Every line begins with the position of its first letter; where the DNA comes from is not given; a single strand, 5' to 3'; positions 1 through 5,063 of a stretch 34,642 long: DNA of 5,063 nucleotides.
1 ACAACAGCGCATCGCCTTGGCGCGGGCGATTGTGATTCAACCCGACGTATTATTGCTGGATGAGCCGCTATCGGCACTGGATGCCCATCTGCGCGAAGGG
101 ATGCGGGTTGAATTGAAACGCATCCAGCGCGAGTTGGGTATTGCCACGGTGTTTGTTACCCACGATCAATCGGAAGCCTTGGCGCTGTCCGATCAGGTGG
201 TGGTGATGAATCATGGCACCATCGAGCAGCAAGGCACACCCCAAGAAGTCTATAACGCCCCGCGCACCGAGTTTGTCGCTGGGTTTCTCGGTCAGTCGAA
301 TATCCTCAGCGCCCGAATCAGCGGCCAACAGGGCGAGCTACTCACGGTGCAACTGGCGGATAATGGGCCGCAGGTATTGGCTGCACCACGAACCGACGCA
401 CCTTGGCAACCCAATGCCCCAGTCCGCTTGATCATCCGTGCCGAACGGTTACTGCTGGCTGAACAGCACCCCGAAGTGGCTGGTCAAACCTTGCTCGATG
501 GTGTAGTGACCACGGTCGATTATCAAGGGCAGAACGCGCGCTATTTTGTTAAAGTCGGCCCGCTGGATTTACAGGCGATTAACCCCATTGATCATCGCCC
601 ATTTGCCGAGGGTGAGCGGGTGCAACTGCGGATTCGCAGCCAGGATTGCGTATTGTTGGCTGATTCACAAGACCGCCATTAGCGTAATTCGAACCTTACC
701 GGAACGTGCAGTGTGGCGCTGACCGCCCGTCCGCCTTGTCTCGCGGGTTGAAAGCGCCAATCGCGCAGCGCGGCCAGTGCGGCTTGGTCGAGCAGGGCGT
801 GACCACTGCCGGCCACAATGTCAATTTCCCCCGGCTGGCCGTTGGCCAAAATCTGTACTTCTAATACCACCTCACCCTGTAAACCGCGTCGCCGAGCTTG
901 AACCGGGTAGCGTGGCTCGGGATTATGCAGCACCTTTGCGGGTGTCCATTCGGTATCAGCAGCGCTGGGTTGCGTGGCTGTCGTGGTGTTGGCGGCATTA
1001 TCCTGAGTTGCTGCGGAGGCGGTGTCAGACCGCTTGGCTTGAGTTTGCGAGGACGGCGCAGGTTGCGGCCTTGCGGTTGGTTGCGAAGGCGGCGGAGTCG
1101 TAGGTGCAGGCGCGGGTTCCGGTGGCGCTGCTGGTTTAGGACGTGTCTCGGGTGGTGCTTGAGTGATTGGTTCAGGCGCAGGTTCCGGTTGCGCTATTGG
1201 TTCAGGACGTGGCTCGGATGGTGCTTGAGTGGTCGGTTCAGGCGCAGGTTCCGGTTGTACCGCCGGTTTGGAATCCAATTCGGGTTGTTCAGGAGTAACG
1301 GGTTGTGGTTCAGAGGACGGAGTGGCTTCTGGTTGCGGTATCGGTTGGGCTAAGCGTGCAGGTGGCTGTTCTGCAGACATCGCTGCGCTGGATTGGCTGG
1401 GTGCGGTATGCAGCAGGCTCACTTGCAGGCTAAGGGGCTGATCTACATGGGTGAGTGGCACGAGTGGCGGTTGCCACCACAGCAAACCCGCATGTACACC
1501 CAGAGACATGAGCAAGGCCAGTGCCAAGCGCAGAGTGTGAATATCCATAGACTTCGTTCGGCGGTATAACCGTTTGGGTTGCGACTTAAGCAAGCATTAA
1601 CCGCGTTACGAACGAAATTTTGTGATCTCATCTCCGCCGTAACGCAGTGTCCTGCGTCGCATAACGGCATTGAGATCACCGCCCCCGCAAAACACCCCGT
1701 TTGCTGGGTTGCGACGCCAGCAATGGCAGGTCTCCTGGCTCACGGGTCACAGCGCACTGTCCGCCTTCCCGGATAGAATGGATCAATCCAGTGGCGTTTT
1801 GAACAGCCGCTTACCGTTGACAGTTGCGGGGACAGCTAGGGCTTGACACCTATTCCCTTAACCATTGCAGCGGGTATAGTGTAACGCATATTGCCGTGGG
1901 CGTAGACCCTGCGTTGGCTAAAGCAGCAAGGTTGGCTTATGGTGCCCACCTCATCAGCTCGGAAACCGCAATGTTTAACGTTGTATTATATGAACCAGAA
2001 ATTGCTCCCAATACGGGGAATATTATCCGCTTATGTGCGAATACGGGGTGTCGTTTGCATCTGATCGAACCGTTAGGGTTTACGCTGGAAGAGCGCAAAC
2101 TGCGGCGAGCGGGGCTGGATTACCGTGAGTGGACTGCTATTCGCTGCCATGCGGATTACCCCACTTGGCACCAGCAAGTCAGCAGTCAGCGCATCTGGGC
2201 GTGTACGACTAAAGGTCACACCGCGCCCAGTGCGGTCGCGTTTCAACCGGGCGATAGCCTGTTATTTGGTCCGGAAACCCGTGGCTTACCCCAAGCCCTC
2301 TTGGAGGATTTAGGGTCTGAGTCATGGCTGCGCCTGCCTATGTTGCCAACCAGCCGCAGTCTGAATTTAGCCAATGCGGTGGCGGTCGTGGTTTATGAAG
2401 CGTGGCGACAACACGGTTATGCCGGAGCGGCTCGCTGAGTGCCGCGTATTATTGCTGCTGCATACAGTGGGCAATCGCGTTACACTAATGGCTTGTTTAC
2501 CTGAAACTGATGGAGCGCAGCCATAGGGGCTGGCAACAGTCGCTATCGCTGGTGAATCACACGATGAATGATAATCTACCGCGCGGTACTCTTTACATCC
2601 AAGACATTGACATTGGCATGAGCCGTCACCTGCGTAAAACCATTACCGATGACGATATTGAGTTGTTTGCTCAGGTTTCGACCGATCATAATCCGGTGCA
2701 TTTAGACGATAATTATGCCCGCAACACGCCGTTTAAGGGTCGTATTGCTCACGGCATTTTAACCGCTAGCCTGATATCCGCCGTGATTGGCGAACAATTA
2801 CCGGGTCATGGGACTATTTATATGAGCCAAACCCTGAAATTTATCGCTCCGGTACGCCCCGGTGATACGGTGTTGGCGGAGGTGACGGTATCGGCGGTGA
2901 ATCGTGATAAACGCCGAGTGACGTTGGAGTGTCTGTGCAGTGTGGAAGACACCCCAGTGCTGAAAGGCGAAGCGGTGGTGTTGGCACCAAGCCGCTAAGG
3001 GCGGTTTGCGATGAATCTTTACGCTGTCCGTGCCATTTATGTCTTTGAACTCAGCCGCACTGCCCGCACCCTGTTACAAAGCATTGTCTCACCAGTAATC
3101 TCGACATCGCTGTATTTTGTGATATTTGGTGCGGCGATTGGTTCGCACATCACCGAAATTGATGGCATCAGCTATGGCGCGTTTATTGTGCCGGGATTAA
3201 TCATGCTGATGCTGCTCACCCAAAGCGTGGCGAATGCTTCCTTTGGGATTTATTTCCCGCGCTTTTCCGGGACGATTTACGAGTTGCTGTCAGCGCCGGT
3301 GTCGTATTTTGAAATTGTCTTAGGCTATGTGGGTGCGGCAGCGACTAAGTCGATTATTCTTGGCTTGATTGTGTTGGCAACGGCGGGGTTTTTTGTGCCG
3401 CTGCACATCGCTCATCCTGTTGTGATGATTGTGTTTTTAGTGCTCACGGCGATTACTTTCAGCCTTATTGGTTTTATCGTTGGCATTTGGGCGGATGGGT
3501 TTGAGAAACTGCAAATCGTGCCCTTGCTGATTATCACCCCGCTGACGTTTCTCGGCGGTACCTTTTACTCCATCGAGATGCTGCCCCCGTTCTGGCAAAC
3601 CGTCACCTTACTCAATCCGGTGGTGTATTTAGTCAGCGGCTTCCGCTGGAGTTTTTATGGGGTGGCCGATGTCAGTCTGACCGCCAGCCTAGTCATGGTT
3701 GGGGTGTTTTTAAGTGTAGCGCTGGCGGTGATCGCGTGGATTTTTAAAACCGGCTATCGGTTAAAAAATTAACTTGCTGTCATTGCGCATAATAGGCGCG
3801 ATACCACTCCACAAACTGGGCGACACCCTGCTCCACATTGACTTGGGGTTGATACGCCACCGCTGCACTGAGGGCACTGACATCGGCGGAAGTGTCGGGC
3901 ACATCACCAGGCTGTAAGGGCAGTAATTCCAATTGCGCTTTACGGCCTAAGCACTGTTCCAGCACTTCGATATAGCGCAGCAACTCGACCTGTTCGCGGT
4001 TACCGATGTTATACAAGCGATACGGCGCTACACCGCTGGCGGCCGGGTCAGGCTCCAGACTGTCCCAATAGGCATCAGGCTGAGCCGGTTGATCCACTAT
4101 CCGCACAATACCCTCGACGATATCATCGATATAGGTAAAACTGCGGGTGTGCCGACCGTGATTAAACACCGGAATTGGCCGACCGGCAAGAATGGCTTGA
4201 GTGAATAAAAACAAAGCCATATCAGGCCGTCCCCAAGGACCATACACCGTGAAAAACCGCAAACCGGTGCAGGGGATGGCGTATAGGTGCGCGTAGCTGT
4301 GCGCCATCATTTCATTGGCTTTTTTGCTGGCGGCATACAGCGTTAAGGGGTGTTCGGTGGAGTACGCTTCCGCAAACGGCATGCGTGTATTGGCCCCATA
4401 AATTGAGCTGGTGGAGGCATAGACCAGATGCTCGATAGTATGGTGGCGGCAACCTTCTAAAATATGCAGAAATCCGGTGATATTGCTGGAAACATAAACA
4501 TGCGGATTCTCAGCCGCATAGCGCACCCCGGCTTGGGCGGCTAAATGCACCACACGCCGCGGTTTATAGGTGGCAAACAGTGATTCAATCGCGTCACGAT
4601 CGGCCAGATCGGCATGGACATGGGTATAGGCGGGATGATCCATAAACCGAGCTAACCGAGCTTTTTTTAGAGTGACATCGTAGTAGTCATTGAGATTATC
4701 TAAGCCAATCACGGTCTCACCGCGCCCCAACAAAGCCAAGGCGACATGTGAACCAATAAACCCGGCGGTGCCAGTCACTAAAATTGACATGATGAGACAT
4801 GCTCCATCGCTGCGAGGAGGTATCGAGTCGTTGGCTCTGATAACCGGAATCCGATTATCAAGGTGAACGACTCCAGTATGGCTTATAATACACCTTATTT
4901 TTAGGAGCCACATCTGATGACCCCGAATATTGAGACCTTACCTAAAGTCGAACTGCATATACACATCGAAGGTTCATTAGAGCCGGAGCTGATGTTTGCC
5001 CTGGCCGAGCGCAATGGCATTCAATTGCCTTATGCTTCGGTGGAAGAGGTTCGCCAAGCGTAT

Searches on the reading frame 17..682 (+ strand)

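Call 9: search_protein_families(library=ncbifam, proteins=[window:17-682:+], max_evalue=1e-8)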
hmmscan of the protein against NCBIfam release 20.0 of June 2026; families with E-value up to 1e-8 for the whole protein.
window:17-682:+ (221 aa): 80 families (the best 25 are shown)
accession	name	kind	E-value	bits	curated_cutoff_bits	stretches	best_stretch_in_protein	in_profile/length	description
TIGR01187.1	potA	subfamily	2e-50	171.7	355.6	1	1-181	111-287/325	polyamine ABC transporter ATP-binding protein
TIGR03265.1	PhnT2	equivalog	6.7e-50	170.3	457.7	1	1-187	145-319/353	putative 2-aminoethylphosphonate ABC transporter ATP-binding protein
NF006987.0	PRK09452.1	equivalog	1.1e-47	162.5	482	1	1-178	158-331/378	spermidine/putrescine ABC transporter ATP-binding protein PotA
NF043075.1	MMSYN1_0197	equivalog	2.8e-46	158.1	550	1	1-210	143-335/341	spermidine/putrescine ABC transporter ATP-binding protein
NF008653.0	PRK11650.1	subfamily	4e-43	147.8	432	1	1-216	145-349/357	sn-glycerol-3-phosphate ABC transporter ATP-binding protein UgpC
TIGR03258.1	PhnT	equivalog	1.7e-41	142.5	499.15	1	1-214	149-357/359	2-aminoethylphosphonate ABC transport system ATP-binding subunit PhnT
NF008513.0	PRK11432.1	equivalog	3e-38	131.6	496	1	1-116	147-262/351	ferric ABC transporter ATP-binding protein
NF008233.0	PRK11000.1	equivalog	1.4e-37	129.4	568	1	2-215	145-354/369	maltose/maltodextrin ABC transporter ATP-binding protein MalK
NF040933.2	ABC_arch_GlcV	equivalog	4.1e-37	127.9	450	1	1-210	152-353/357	glucose ABC transporter ATP-binding protein GlcV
NF040840.2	tungstate_WtpC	equivalog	8e-35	120.7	440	1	1-186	141-316/347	tungstate ABC transporter ATP-binding protein WtpC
NF008105.0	PRK10851.1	equivalog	1.2e-33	116.3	502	1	1-105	147-251/362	sulfate/thiosulfate ABC transporter ATP-binding protein CysA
TIGR00968.1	3a0106s01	subfamily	1.9e-33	116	342.75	1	1-97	141-237/237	sulfate ABC transporter ATP-binding protein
NF008621.0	PRK11607.1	equivalog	7.5e-31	107.3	613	1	1-183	160-339/377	putrescine ABC transporter ATP-binding subunit PotG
TIGR01186.1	proV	subfamily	1.9e-26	93.1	326.6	1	1-99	140-238/363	betaine/proline/choline family ABC transporter ATP-binding protein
TIGR02142.1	modC_ABC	equivalog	3.4e-25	89.1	285.05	1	1-170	142-308/353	molybdenum ABC transporter ATP-binding protein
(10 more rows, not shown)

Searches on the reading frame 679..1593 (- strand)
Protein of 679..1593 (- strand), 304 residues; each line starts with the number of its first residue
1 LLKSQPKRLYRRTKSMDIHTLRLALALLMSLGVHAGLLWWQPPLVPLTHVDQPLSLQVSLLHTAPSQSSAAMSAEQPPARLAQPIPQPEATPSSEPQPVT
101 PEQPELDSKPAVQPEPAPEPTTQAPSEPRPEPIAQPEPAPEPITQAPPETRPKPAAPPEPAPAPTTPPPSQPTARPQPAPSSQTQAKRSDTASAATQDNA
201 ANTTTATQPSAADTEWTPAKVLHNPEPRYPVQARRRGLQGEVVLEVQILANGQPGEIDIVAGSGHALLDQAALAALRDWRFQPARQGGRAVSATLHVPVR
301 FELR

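Call 9: search_protein_families(library=ncbifam, proteins=[window:679-1593:-], max_evalue=1e-8)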
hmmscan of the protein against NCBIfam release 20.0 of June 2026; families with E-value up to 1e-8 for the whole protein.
window:679-1593:- (304 aa): 7 families
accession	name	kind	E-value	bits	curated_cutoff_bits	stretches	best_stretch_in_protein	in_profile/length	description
TIGR01352.1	tonB_Cterm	subfamily_domain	1.3e-21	76.7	27.1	1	227-303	1-75/76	TonB family protein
NF008082.0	PRK10819.1-3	equivalog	3.2e-16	59.9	265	1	117-291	57-230/242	TonB system transport protein TonB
NF008084.0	PRK10819.1-5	equivalog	4.3e-13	49.7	315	1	109-287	54-231/249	TonB system transport protein TonB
NF038079.1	TonB_sider_MxcH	equivalog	1.6e-12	46.4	925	1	220-303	3-85/792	TonB-dependent siderophore myxochelin receptor MxcH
NF008083.0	PRK10819.1-4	equivalog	5e-10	39.8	448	1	127-293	62-227/239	TonB system transport protein TonB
NF047760.1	LIC10042_TonB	equivalog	6.4e-10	39.4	100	1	219-303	78-155/156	LIC_10042 family TonB-like protein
NF008081.0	PRK10819.1-2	equivalog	4.8e-09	36.5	377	1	126-290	61-225/240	TonB system transport protein TonB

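Call 14: find_encoding_contigs(protein=window:679-1593:-, flank=10000, max_places=8)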
Protein window:679-1593:- (304 aa): no gene with exactly this product is on record in the collection.

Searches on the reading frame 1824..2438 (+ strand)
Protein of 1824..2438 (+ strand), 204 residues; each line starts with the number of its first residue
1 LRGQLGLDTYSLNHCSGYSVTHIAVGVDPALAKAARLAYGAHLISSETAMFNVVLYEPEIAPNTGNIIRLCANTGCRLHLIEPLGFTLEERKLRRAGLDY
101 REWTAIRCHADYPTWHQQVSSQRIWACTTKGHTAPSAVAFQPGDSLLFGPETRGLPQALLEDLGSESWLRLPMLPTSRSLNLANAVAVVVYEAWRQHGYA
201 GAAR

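Call 9: search_protein_families(library=ncbifam, proteins=[window:1824-2438:+], max_evalue=1e-8)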
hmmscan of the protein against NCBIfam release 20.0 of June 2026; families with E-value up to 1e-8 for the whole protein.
window:1824-2438:+ (204 aa): 2 families
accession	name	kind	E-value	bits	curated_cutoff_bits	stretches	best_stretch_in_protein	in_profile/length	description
NF007683.0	PRK10358.1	equivalog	1.4e-68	229.7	282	1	50-202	1-153/157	tRNA (uridine(34)/cytosine(34)/5-carboxymethylaminomethyluridine(34)-2'-O)-methyltransferase TrmL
TIGR00185.1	tRNA_yibK_trmL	equivalog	1e-55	187.8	190.6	1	50-202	1-153/154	tRNA (uridine(34)/cytosine(34)/5-carboxymethylaminomethyluridine(34)-2'-O)-methyltransferase TrmL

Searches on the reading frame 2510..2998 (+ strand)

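Call 9: search_protein_families(library=ncbifam, proteins=[window:2510-2998:+], max_evalue=1e-8)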
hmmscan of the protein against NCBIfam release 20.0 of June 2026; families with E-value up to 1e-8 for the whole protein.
window:2510-2998:+ (162 aa): 4 families
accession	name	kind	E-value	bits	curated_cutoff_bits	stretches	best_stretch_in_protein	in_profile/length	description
NF006045.0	PRK08190.1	subfamily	6.5e-41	140.6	282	1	31-161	12-143/467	bifunctional enoyl-CoA hydratase/phosphate acetyltransferase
TIGR02278.1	PaaN-DH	equivalog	2.5e-13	49.2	562.8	1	31-136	526-634/664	phenylacetic acid degradation bifunctional protein PaaZ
NF040620.1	fused_HadA_HadB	exception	4.2e-09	36.3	350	0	24-95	190-262/329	fused (3R)-hydroxyacyl-ACP dehydratase subunits HadA/HadB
NF010246.0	PRK13693.1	equivalog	5.5e-09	36.1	203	1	44-139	21-120/142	(3R)-hydroxyacyl-ACP dehydratase subunit HadB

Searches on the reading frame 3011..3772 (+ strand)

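Call 9: search_protein_families(library=ncbifam, proteins=[window:3011-3772:+], max_evalue=1e-8)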
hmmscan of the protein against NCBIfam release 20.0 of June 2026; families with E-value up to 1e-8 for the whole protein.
window:3011-3772:+ (253 aa): 4 families
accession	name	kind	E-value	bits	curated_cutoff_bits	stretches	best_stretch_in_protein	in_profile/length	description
NF011648.0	PRK15066.1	subfamily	1e-71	241.5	225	1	3-252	7-256/257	ABC transporter permease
TIGR01247.1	drrB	subfamily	1.8e-23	83.4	223.05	1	24-242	12-233/236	daunorubicin resistance ABC transporter membrane protein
TIGR01291.1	nodJ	subfamily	1.1e-15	57.9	206.65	1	19-242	20-244/253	ABC-2 type transporter, NodJ family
TIGR03062.1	pip_yhgE_Cterm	subfamily_domain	5.8e-10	39.1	102.2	1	98-246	58-204/208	YhgE/Pip family protein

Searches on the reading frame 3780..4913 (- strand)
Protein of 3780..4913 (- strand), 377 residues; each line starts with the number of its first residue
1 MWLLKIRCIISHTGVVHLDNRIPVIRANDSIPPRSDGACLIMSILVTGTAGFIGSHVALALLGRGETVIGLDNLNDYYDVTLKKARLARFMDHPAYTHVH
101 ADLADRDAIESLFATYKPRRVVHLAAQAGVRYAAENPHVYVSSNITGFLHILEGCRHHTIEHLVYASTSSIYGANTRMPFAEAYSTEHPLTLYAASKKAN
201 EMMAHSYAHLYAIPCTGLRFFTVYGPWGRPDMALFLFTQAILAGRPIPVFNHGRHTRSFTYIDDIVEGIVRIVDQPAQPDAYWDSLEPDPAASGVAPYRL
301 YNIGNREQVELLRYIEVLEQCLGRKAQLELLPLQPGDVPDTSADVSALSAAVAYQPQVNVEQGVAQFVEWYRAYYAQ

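Call 9: search_protein_families(library=ncbifam, proteins=[window:3780-4913:-], max_evalue=1e-8)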
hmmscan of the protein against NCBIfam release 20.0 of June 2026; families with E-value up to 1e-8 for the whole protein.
window:3780-4913:- (377 aa): 20 families
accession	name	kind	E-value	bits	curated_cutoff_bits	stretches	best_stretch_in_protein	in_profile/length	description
TIGR01181.1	dTDP_gluc_dehyt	equivalog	1.5e-44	152.4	365.1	1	44-282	2-240/321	dTDP-glucose 4,6-dehydratase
TIGR01179.1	galE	equivalog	7e-42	143.4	262.3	1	44-225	2-178/332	UDP-glucose 4-epimerase GalE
TIGR04180.1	EDH_00030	hypoth_equivalog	2.7e-34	118.6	475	1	44-275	1-227/297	NAD-dependent 4,6-dehydratase LegB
NF011728.1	PRK15181.1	equivalog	5.8e-30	104.5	760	1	44-372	18-338/348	Vi polysaccharide biosynthesis UDP-N-acetylglucosaminuronic acid C-4 epimerase TviC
TIGR02197.1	heptose_epim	equivalog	4e-29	101.8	274.6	1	44-277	1-234/316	ADP-glyceromanno-heptose 6-epimerase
NF007490.0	PRK10084.1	subfamily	2.8e-26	92.4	649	1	42-278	1-252/361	dTDP-glucose 4,6-dehydratase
NF007956.0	PRK10675.1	subfamily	3.4e-24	85.6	394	1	42-204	1-160/338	UDP-glucose 4-epimerase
NF007582.0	PRK10217.1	equivalog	8.2e-24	84.3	698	1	43-275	3-242/355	dTDP-glucose 4,6-dehydratase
TIGR02622.1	CDP_4_6_dhtase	equivalog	1.2e-21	77.3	278.45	1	43-211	6-172/352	CDP-glucose 4,6-dehydratase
NF043036.1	ErythonDh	equivalog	1.1e-17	64.3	325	1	42-242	1-198/321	D-erythronate dehydrogenase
NF042422.1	oxyalk_red_OleD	equivalog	3.5e-17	62.8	580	1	42-275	1-217/329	2-alkyl-3-oxoalkanoate reductase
NF042423.1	oxyalk_red_Shew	equivalog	1.1e-14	54.2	580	1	41-226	8-177/331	2-alkyl-3-oxoalkanoate reductase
NF047922.1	GDPFucSynFcl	equivalog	4.8e-14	52.5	500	1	98-372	34-302/308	GDP-L-fucose synthase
NF008872.0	PRK11908.1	equivalog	8.3e-14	51.4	294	1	43-276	3-240/349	bifunctional UDP-4-keto-pentose/UDP-xylose synthase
TIGR01214.1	rmlD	equivalog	2.2e-13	49.9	224.05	1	44-275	2-199/285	dTDP-4-dehydrorhamnose reductase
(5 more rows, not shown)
